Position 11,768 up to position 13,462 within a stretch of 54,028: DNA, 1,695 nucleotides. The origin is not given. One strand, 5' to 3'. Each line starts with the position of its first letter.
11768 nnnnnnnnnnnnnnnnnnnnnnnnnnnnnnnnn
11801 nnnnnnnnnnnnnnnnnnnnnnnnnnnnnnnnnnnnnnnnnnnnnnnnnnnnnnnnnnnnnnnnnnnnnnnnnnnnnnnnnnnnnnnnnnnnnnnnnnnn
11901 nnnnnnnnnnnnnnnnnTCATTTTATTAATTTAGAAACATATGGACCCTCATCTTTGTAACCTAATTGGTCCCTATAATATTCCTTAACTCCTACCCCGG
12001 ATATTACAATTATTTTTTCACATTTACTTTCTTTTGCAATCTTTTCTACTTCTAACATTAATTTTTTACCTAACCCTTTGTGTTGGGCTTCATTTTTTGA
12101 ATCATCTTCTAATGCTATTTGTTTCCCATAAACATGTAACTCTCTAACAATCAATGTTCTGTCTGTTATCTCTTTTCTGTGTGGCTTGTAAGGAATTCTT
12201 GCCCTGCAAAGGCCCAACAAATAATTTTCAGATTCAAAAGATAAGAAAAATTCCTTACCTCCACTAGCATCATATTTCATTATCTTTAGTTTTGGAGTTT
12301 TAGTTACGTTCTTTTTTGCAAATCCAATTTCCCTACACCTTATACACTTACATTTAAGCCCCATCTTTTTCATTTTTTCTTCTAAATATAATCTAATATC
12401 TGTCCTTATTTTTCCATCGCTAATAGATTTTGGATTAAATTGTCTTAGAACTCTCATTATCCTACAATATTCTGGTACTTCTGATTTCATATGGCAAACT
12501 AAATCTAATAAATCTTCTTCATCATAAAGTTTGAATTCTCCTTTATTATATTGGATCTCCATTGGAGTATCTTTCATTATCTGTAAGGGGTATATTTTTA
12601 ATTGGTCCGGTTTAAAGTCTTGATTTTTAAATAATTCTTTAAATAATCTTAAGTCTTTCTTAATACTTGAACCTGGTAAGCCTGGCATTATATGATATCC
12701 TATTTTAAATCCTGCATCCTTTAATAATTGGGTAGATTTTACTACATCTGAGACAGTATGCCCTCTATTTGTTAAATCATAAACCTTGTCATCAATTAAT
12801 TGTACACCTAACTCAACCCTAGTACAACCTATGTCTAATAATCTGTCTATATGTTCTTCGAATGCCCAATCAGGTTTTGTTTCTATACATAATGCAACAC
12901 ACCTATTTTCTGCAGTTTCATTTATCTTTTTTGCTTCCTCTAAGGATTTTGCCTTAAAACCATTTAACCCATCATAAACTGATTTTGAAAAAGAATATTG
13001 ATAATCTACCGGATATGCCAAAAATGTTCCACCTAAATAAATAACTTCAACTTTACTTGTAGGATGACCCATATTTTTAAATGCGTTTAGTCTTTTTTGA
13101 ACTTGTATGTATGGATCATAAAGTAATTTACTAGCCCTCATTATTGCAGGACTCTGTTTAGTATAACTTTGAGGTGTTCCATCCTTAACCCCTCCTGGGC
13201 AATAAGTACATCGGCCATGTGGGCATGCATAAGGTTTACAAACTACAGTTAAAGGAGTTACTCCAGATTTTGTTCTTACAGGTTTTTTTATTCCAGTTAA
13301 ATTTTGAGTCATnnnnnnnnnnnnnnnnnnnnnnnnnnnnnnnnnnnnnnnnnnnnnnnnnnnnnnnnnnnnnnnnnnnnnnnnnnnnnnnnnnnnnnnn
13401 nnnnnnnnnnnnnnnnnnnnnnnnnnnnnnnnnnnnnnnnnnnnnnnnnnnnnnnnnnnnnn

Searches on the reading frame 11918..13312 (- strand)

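Call 52: search_protein_families(library=pfam, proteins=[window:11918-13312:-], max_evalue=0.00001)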
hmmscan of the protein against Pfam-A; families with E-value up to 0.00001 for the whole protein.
window:11918-13312:- (464 aa): 2 families
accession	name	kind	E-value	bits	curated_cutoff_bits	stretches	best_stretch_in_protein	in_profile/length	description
PF04055.27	Radical_SAM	-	2.7e-18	67.1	29.5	1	29-217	6-156/166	Radical SAM superfamily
PF16199.10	Radical_SAM_C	-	1.9e-17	63.6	31.9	1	235-315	1-84/85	Radical_SAM C-terminal domain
